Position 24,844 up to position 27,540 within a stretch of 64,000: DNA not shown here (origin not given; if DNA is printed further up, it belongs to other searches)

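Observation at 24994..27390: Large membrane protein combining a probably inactive PP2C-like cytoplasmic domain with a periplasmic NHL beta-propeller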

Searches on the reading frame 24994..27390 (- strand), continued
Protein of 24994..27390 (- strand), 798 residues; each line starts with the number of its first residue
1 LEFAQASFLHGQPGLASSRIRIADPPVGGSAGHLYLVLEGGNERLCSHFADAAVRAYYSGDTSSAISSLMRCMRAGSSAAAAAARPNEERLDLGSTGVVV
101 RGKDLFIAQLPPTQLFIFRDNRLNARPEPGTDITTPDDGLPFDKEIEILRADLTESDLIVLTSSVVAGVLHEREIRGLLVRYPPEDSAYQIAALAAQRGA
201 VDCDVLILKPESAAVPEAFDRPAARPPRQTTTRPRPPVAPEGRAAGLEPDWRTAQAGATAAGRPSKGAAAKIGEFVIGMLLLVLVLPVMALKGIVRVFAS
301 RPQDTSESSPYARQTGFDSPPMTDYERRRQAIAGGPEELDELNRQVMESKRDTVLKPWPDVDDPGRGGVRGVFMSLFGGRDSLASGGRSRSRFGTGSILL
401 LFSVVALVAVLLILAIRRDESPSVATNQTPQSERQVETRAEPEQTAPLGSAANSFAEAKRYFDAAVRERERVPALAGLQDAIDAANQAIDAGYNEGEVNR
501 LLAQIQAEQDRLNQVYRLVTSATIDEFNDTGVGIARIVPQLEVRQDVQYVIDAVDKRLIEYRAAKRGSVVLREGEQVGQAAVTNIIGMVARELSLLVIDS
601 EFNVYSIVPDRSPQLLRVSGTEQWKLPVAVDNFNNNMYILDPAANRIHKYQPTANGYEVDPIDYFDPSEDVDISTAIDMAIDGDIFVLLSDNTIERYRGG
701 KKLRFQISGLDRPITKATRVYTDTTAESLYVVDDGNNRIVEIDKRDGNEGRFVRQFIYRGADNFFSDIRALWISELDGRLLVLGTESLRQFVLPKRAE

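Call 34: search_protein_families(library=pfam, proteins=[L025:4379-6292:+, L025:6318-6758:+, L025:6755-7714:+, L025:7724-8398:+, L025:10500-10958:+, L025:11607-12611:+, L023:282-929:-, L023:3277-3882:+, L023:3853-4374:-, L023:4742-5455:-], max_evalue=0.001)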
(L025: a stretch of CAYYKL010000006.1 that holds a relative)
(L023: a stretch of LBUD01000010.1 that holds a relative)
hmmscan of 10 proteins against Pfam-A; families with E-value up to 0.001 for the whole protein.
L025:4379-6292:+ (637 aa): 10 families
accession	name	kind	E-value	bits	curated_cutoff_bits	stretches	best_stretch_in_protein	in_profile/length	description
PF01434.24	Peptidase_M41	-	1.4e-62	211.4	29.9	1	433-619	3-190/191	Peptidase family M41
PF00004.35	AAA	-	7.3e-44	149.8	21.2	1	220-351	2-130/131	ATPase family associated with various cellular activities (AAA)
PF17862.7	AAA_lid_3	-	4.7e-14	52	27.2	1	375-418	2-45/45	AAA+ lid domain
PF07728.20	AAA_5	-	3.7e-07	30.7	22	1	220-288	3-79/139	AAA domain (dynein-related subfamily)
PF06480.20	FtsH_ext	-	4.6e-07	30.4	25.5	1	33-111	3-87/103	FtsH Extracellular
PF13191.12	AAA_16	-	0.00015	22.8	32.6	0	210-243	18-51/167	AAA ATPase domain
PF13401.12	AAA_22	-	0.00045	21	27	0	217-243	6-35/130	AAA domain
PF23902.1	AAA_lid_PRS2_C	-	0.00075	20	34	0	356-423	2-70/73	PRS2 AAA+ lid C-terminal domain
PF07724.20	AAA_2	-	0.00083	19.9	27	0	220-288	7-88/166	AAA domain (Cdc48 subfamily)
PF06068.19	TIP49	-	0.0009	18.9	23.8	0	189-253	30-89/347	TIP49 P-loop domain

L025:6318-6758:+ (146 aa): 3 families
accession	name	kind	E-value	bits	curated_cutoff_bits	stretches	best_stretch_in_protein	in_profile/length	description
PF07885.22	Ion_trans_2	-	1.2e-14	54.4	22.5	1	18-100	8-78/79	Ion channel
PF00520.37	Ion_trans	-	1.5e-09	37.9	25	1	16-104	135-238/241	Ion transport protein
PF07884.19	VKOR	-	0.00058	20.4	27.5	0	70-103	48-81/134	Vitamin K epoxide reductase family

L025:6755-7714:+ (319 aa): 3 families
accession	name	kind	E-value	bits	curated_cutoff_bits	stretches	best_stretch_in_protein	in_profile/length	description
PF02739.22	5_3_exonuc_N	-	1.5e-52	178.1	34.3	1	7-181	2-164/164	5'-3' exonuclease, N-terminal resolvase-like domain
PF01367.25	5_3_exonuc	-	1.3e-28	99.8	40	1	183-279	2-95/97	5'-3' exonuclease, C-terminal SAM fold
PF14520.12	HHH_5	-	0.00024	21.9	27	1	204-243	7-46/57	Helix-hairpin-helix domain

L025:7724-8398:+ (224 aa): 1 family
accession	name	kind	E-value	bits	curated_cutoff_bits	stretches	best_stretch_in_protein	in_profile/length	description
PF03703.20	bPH_2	-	0.00034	21.2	22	0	130-206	3-77/78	Bacterial PH domain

L025:10500-10958:+ (152 aa): 1 family
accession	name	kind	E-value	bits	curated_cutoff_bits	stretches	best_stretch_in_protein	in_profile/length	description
PF01668.23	SmpB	-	1.4e-50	171.4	27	1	6-147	2-142/143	SmpB protein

L025:11607-12611:+ (334 aa): 11 families
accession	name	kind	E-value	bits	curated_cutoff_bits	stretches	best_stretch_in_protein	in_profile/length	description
PF07992.20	Pyr_redox_2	-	1.9e-47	162.6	26.1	1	6-314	1-288/291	Pyridine nucleotide-disulphide oxidoreductase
PF13738.12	Pyr_redox_3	-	1.2e-22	81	30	1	80-262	100-288/305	Pyridine nucleotide-disulphide oxidoreductase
PF00070.33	Pyr_redox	-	1.5e-15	57.9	22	1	147-220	1-80/82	Pyridine nucleotide-disulphide oxidoreductase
PF01266.30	DAO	-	2.6e-09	37.5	27.9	0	63-120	150-209/353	FAD dependent oxidoreductase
PF12831.13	FAD_oxidored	-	9.6e-07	28.9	27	1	7-44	1-39/416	FAD dependent oxidoreductase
PF01134.28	GIDA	-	1.5e-06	28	22.1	1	7-45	1-37/391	Glucose inhibited division protein A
PF13434.12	Lys_Orn_oxgnase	-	4.9e-06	26.3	21.3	0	94-180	132-225/339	L-lysine 6-monooxygenase/L-ornithine 5-monooxygenase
PF00890.30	FAD_binding_2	-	9e-06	25.6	20.4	1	7-43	1-38/414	FAD binding domain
PF13450.12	NAD_binding_8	-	0.00019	22.1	21.9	1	10-44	1-36/68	NAD(P)-binding Rossmann-like domain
PF03486.20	HI0933_like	-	0.00029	20.8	50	0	6-37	1-32/244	HI0933-like protein Rossmann domain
PF13241.12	NAD_binding_7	-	0.00039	21.4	22.1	0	144-191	6-49/104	Putative NAD(P)-binding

L023:282-929:- (215 aa): 0 families

L023:3277-3882:+ (201 aa): 0 families

L023:3853-4374:- (173 aa): 1 family
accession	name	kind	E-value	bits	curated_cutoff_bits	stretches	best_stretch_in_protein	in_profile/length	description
PF00466.25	Ribosomal_L10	-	1.1e-17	64.4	22.8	1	4-101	2-100/100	Ribosomal protein L10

L023:4742-5455:- (237 aa): 2 families
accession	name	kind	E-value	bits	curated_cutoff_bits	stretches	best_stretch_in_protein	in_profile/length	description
PF01386.24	Ribosomal_L25p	-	1.6e-22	80.2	23.6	1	6-92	1-82/82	Ribosomal L25p family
PF14693.11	Ribosomal_TL5_C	-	3.7e-18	66.1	27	1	100-183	1-82/84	Ribosomal protein TL5, C-terminal domain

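Call 45: search_protein_representatives(alignment_id=A3)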
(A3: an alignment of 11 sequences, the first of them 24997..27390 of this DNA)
Query: 11 sequences, 799 profile positions. Proteins with E-value up to 0.001 (for the whole library): 7114; up to 1e-10: 2990; up to 1e-30: 264. The best 150 are listed.
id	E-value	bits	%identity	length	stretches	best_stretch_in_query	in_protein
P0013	1.6e-277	939.8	-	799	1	1-796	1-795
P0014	2.9e-188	644.6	-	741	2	378-794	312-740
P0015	1.5e-170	586.0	-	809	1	4-797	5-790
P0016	3.3e-162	558.4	-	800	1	4-796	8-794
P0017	2.0e-150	519.5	-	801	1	5-798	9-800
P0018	3.4e-130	452.5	-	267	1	540-798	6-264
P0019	2.8e-118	413.1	-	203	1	598-798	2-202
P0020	1.1e-117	411.2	-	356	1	453-797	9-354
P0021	1.0e-110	388.2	-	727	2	376-794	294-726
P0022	3.6e-107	376.4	-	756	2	381-796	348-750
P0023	1.2e-94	335.0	-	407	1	402-794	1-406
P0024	4.8e-92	326.4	-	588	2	1-291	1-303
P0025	4.0e-68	247.2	-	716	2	450-780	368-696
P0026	2.7e-67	244.5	-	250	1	570-794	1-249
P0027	3.0e-64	234.4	-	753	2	386-784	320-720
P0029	4.2e-63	230.6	-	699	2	450-783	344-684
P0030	8.0e-61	223.1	-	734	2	461-791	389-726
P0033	1.3e-59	219.1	-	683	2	455-789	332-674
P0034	6.0e-59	216.9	-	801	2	455-776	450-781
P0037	2.9e-57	211.4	-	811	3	449-789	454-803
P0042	5.4e-56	207.1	-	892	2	471-787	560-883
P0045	1.3e-54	202.6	-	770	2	455-792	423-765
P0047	3.2e-54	201.3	-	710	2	498-789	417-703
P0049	1.3e-53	199.2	-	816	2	453-794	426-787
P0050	1.6e-53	199.0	-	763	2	454-789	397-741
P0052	1.4e-52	195.8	-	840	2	450-787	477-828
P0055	7.7e-52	193.4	-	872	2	454-754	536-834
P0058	2.0e-51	192.0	-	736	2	443-789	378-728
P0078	2.4e-48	181.9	-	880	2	454-788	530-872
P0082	5.2e-48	180.7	-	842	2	453-787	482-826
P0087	1.3e-47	179.4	-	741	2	453-787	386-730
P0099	9.7e-46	173.2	-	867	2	442-777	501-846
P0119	1.8e-43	165.7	-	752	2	454-791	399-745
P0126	1.2e-42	163.0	-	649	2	457-792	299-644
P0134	2.1e-41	158.9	-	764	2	386-782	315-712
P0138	5.9e-41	157.4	-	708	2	11-277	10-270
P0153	4.4e-40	154.5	-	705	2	458-784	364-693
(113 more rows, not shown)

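Call 47: search_protein_families(library=pfam, alignment_id=A6, max_evalue=0.01)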
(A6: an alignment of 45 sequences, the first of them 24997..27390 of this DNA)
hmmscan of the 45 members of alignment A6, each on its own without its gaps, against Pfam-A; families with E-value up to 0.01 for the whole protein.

A. member 1, window:24997-27390:- (798 aa): 0 families

B. families by the number of members that match (of 45 scanned): 7 families
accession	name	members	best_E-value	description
PF01436.27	NHL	5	2.2e-06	NHL repeat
PF17170.10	DUF5128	4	0.00017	6-bladed beta-propeller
PF19755.4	DUF6242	1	0.00049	Domain of unknown function (DUF6242)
PF08450.18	SGL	1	0.00051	SMP-30/Gluconolactonase/LRE-like region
PF07228.17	SpoIIE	1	0.0022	Stage II sporulation protein E (SpoIIE)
PF14559.12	TPR_19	1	0.0033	Tetratricopeptide repeat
PF00481.26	PP2C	1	0.0085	Protein phosphatase 2C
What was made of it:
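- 24997..25854 (-): Residues 513-798: six-bladed NHL-type beta-propeller. Blade motifs lie near residues 548, 594, 637, 677 (the invariant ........), 729 and 771. Pfam NHL matches 5 of 45 relatives (call 47).
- On PPM/PP2C phosphatases: Of 45 relatives, one hits SpoIIE and one hits PP2C, both weakly (call 47).
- On NHL-repeat six-bladed beta-propellers: Pfam NHL matches 5 of 45 relatives, best 2.2e-6 (call 47).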

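Call 49: list_cluster_members(proteins=[P0014, P0021, P0022, P0025, P0027, P0029, P0030, P0033, P0042, P0055])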
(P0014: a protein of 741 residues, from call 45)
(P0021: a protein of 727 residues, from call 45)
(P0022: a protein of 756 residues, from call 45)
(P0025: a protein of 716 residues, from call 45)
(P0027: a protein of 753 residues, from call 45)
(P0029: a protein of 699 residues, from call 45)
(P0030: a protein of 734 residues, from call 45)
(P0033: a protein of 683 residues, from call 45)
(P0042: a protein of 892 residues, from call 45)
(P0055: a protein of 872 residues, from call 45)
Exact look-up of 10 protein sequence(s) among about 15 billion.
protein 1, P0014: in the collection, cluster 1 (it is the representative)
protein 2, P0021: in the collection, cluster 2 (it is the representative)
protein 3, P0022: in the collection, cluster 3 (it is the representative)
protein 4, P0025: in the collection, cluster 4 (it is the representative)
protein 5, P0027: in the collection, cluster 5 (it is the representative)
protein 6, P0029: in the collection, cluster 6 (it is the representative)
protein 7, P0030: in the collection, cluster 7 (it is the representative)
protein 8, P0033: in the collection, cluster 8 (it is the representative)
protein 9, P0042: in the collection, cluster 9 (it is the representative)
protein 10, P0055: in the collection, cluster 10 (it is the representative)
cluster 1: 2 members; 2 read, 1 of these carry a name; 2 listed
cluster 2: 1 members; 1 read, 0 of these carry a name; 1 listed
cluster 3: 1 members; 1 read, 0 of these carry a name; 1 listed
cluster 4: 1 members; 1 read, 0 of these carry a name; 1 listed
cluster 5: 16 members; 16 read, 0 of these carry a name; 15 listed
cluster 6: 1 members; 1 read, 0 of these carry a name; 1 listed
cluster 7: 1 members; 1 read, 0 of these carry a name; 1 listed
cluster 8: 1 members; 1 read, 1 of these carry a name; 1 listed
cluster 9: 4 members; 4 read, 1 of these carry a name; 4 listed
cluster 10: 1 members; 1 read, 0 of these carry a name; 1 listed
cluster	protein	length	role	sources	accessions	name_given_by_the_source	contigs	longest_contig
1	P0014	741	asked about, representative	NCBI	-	-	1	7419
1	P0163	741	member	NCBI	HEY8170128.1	MAG TPA: hypothetical protein VIH24_03385 [Candidatus Limnocylindria bacterium]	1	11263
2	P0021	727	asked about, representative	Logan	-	-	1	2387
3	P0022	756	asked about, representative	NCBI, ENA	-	-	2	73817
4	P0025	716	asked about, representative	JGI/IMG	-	-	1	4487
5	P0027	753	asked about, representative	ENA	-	-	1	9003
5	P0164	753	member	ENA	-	-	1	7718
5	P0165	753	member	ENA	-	-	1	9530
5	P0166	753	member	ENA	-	-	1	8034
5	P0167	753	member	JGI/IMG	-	-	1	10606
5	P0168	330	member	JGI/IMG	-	-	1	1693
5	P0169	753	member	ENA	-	-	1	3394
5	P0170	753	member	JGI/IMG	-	-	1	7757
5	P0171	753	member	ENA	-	-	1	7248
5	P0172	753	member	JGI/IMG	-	-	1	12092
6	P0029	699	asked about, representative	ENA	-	-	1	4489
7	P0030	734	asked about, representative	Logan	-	-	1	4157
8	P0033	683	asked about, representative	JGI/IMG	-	hypothetical protein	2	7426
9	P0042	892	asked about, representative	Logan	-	-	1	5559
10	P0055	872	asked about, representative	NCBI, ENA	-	-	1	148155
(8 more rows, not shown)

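Call 52: find_homologous_proteins(query=A6, max_evalue=1e-10)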
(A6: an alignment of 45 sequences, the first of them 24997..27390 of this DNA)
Query A6 (45 sequences) (798 aa, profile of the alignment): 15 proteins with E <= 1e-10 among 8000 candidates.
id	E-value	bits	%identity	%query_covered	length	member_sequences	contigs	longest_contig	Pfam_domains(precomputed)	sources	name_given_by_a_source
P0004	1.8e-183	630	84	100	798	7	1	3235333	-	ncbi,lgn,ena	-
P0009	2.0e-181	623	56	100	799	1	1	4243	-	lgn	-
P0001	1.1e-180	621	97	100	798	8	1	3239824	-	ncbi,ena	-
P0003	2.9e-179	616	87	100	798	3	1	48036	-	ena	-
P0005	3.5e-179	616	82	100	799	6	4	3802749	-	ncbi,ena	-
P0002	7.6e-179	615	91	100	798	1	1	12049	-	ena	-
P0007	9.0e-177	608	66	100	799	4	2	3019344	-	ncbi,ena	-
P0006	1.5e-173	597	72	100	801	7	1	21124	-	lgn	-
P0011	2.9e-155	537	23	35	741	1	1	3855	-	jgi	jgi:hypothetical protein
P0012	8.1e-143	496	27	39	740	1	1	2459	-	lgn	-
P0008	1.1e-125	439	85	74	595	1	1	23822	-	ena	-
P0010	3.5e-100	355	70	80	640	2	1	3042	-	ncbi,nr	ncbi:MAG: hypothetical protein QF609_00320, partial [Gammaproteobacteria bacterium]|nr:hypothetical 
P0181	7.5e-24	102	19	15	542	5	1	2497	PF13672.12,PF00481.27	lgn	-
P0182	3.9e-23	100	21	17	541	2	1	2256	PF13672.12,PF00481.27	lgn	-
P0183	8.4e-19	86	25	13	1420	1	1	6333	PF22073.3,PF06977.18,PF16640.12,PF22807.3,PF01436.28,PF25021.2,PF06739.18,PF08450.19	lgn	-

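Call 54: find_related_loci(query=A1, collection=metagenome_contigs, flank=8000)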
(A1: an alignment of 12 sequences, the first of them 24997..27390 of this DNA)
Query A1 (798 aa) in metagenome_contigs; peptide patterns used: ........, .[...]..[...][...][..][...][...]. (x = any residue, [..] = any of these).
68 stretches matched a pattern; 11 encode a relative of the query (tblastn E <= 1e-3); 11 distinct loci.
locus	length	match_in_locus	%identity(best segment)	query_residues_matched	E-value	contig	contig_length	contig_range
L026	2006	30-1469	71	318-798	0e+0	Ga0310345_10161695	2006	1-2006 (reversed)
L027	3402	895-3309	40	1-798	1e-170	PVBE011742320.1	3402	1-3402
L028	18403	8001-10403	74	1-798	0e+0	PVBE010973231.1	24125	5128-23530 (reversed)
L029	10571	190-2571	37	1-794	2e-147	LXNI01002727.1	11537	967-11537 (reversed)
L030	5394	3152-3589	36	629-784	2e-20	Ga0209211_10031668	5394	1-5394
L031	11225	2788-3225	36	629-784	2e-20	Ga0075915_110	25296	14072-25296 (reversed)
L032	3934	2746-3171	36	633-784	3e-19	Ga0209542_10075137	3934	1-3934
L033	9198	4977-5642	25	567-791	2e-17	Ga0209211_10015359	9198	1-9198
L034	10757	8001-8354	28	633-756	9e-13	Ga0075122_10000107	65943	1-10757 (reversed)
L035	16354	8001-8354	28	633-756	2e-11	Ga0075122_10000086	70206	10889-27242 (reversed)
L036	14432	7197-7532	26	633-747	2e-6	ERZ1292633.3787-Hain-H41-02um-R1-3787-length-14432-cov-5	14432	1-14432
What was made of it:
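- Tried and rejected: With A1 it gave only 11 metagenome loci (call 54).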
